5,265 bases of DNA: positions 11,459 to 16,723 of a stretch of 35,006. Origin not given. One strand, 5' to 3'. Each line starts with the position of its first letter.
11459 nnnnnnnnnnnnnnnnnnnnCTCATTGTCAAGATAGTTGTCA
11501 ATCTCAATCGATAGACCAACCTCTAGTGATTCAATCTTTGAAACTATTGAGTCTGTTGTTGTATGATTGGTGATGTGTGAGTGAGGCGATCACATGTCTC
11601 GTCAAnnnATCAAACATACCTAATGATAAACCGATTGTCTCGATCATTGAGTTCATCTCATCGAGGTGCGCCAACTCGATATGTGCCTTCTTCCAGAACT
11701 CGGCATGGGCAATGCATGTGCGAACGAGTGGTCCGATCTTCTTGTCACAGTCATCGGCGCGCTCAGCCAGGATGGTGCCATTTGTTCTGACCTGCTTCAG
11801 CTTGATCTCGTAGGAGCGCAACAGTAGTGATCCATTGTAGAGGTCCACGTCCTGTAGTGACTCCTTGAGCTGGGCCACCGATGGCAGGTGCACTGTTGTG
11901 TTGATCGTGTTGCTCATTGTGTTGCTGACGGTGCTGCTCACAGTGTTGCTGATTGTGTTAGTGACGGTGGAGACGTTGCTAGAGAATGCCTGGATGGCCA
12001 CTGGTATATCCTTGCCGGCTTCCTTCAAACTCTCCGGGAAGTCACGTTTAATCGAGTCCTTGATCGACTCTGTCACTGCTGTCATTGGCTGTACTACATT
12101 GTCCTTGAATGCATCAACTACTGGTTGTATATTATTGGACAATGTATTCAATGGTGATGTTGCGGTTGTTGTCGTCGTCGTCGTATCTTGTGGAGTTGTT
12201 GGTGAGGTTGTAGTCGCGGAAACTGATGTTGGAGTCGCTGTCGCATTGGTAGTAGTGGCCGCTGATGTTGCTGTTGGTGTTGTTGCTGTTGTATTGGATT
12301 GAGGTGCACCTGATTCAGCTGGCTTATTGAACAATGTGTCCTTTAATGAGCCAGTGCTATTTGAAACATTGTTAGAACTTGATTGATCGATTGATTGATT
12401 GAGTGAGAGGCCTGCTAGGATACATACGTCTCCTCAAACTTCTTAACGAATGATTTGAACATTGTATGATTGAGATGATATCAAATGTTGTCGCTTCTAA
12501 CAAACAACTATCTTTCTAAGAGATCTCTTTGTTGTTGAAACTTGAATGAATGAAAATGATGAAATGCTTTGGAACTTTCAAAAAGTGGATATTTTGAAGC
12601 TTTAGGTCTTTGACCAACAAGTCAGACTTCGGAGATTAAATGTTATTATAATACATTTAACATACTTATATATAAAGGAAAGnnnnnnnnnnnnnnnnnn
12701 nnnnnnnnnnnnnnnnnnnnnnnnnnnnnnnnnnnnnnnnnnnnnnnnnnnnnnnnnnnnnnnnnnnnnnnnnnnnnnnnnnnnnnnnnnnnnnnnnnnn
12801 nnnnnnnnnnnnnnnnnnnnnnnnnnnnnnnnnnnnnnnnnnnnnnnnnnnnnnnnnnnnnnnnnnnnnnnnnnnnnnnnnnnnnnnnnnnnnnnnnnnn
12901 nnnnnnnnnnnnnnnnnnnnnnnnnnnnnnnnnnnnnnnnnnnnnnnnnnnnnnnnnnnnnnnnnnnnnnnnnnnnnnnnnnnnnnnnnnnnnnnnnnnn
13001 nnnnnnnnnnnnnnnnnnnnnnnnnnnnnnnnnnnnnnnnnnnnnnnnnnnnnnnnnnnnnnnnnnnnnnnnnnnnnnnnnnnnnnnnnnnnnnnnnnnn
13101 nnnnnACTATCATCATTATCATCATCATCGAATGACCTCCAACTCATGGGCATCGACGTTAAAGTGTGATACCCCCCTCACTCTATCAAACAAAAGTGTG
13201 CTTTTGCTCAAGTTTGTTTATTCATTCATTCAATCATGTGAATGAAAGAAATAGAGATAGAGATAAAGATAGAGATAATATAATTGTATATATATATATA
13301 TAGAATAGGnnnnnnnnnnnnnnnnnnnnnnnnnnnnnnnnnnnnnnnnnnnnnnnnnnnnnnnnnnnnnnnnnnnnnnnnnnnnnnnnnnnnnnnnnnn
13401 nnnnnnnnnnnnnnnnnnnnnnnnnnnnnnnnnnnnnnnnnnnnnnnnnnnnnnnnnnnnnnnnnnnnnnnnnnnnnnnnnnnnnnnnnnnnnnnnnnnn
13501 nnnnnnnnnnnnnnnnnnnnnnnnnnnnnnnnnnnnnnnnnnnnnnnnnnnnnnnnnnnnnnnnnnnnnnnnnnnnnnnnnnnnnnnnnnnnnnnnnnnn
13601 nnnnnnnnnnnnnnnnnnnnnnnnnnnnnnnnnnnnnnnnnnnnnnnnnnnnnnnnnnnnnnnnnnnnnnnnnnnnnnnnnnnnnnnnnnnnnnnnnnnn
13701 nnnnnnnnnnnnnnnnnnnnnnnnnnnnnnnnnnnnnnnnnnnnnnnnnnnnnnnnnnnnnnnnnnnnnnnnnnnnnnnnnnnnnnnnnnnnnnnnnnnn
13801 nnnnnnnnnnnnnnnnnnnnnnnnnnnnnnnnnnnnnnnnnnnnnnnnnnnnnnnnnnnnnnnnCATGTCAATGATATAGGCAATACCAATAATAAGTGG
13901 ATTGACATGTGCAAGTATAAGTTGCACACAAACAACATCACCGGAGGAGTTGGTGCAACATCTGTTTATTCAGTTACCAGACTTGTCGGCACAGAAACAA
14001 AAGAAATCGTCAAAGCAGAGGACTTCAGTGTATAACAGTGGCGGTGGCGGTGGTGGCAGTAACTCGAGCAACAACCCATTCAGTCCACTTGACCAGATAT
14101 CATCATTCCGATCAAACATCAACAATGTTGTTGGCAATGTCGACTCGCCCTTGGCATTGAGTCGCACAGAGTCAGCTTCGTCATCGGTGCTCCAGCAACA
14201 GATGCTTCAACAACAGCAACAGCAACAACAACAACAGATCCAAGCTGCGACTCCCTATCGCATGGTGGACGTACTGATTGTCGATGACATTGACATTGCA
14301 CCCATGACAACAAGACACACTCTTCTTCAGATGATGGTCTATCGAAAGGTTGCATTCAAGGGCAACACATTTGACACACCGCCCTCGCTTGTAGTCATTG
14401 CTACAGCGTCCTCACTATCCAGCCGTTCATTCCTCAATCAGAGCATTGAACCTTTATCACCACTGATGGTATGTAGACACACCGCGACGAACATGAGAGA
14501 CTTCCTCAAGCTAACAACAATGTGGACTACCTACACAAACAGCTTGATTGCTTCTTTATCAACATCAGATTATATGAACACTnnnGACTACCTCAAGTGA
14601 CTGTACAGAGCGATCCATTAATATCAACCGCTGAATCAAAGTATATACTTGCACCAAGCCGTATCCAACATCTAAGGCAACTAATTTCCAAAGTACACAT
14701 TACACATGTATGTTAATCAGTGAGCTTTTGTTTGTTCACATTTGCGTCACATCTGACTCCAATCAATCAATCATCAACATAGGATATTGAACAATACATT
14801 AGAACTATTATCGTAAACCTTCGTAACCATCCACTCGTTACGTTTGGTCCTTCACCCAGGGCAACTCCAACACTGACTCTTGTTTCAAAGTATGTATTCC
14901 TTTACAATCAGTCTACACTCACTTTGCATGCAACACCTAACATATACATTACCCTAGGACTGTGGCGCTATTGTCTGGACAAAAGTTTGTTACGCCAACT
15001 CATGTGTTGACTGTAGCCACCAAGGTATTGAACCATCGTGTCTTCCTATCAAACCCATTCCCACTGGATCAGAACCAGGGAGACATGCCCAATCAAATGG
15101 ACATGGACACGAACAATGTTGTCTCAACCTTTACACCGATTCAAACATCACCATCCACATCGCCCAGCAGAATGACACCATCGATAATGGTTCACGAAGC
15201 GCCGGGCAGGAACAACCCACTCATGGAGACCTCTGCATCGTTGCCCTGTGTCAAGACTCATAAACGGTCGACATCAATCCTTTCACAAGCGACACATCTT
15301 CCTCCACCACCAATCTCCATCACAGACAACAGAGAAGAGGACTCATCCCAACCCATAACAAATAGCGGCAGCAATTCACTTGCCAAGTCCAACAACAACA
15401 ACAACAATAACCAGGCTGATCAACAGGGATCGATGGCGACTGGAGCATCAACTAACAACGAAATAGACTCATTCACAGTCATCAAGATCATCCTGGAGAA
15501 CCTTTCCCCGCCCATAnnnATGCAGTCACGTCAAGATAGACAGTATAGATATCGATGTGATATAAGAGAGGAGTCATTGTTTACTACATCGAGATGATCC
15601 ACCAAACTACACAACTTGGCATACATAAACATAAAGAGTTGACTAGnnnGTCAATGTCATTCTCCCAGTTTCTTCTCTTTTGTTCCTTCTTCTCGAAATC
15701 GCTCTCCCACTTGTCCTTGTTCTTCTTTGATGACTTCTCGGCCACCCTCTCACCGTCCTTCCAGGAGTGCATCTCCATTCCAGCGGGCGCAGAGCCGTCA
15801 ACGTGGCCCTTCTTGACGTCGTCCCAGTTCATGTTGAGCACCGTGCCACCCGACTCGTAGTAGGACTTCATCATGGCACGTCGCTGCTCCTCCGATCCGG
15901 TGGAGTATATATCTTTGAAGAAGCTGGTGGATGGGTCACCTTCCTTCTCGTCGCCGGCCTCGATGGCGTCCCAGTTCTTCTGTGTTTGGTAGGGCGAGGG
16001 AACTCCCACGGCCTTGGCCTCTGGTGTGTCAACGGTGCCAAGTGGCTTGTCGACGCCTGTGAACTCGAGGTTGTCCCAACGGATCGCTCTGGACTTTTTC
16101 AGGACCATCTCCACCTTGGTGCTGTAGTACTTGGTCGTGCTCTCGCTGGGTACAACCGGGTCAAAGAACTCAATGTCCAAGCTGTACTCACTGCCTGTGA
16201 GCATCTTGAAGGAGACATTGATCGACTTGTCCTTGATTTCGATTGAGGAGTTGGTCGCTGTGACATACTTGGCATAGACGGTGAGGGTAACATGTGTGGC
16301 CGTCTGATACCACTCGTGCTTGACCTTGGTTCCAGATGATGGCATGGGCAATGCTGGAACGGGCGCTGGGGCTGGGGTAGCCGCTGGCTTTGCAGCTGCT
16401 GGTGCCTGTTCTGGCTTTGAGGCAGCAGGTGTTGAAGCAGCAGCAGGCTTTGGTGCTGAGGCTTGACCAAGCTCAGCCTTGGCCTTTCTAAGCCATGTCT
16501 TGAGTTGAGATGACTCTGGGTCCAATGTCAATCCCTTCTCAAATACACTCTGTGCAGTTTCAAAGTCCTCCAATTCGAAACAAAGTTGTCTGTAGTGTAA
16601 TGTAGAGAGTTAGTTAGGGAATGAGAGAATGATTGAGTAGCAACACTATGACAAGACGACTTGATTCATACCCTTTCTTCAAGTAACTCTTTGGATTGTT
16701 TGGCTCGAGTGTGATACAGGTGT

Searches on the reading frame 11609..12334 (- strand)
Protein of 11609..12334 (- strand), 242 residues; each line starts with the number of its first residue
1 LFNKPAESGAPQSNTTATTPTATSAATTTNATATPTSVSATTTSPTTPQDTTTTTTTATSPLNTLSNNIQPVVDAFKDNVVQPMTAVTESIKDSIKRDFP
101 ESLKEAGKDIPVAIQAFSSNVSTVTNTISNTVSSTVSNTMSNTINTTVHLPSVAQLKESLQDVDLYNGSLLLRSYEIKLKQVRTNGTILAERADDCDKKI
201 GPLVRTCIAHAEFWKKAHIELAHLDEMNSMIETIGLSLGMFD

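Call 34: search_protein_families(library=pfam, proteins=[window:11609-12334:-], max_evalue=0.001)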
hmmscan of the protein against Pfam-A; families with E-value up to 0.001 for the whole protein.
window:11609-12334:- (242 aa): 1 family
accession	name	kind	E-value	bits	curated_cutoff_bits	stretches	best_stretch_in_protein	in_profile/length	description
PF08192.17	Peptidase_S64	-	0.00082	18.4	23.6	1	25-150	137-241/692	Peptidase family S64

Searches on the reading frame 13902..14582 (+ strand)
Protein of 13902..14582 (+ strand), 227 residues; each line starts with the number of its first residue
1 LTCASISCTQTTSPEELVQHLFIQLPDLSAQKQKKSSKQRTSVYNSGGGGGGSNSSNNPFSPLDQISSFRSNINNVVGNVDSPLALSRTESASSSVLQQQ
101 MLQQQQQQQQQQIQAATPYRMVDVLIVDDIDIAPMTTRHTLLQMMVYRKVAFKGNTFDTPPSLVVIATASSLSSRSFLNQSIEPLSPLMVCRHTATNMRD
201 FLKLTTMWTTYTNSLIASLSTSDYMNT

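Call 34: search_protein_families(library=pfam, proteins=[window:13902-14582:+], max_evalue=0.001)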
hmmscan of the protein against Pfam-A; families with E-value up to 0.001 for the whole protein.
window:13902-14582:+ (227 aa): 1 family
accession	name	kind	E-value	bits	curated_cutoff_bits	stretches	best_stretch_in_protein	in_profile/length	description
PF07726.17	AAA_3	-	3.4e-06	27.4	27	1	101-172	46-113/131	ATPase family associated with various cellular activities (AAA)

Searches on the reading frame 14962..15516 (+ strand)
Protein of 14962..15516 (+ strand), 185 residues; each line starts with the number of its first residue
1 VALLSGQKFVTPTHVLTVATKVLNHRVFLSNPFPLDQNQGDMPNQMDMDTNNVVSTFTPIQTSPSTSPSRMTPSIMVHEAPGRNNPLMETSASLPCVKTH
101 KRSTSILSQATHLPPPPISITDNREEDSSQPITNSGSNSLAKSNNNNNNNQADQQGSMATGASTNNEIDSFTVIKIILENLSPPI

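Call 34: search_protein_families(library=pfam, proteins=[window:14962-15516:+], max_evalue=0.001)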
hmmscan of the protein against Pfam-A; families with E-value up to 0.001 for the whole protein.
window:14962-15516:+ (185 aa): 1 family
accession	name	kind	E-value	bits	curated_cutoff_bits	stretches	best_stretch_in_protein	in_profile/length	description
PF17863.7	AAA_lid_2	-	1.1e-05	25.5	22.7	1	2-37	29-64/74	AAA lid domain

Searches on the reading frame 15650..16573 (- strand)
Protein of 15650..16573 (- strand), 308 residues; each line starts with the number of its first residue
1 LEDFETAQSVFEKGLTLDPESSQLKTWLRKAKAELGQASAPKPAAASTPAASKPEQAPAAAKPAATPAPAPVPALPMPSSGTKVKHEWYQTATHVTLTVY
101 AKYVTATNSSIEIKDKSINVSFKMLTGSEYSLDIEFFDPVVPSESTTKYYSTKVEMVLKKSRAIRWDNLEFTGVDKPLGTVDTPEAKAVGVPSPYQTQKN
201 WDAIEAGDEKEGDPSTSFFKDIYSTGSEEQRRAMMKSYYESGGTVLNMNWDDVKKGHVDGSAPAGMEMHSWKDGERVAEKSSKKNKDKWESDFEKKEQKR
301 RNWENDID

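Call 34: search_protein_families(library=pfam, proteins=[window:15650-16573:-], max_evalue=0.001)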
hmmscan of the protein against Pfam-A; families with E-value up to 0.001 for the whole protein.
window:15650-16573:- (308 aa): 2 families
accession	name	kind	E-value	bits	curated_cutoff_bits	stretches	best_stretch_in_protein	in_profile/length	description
PF05002.20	SGS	-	1.5e-24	86.4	23.9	1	199-271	1-82/82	SGS domain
PF04969.22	CS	-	5.6e-13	50.1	21.3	1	85-160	2-78/78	CS domain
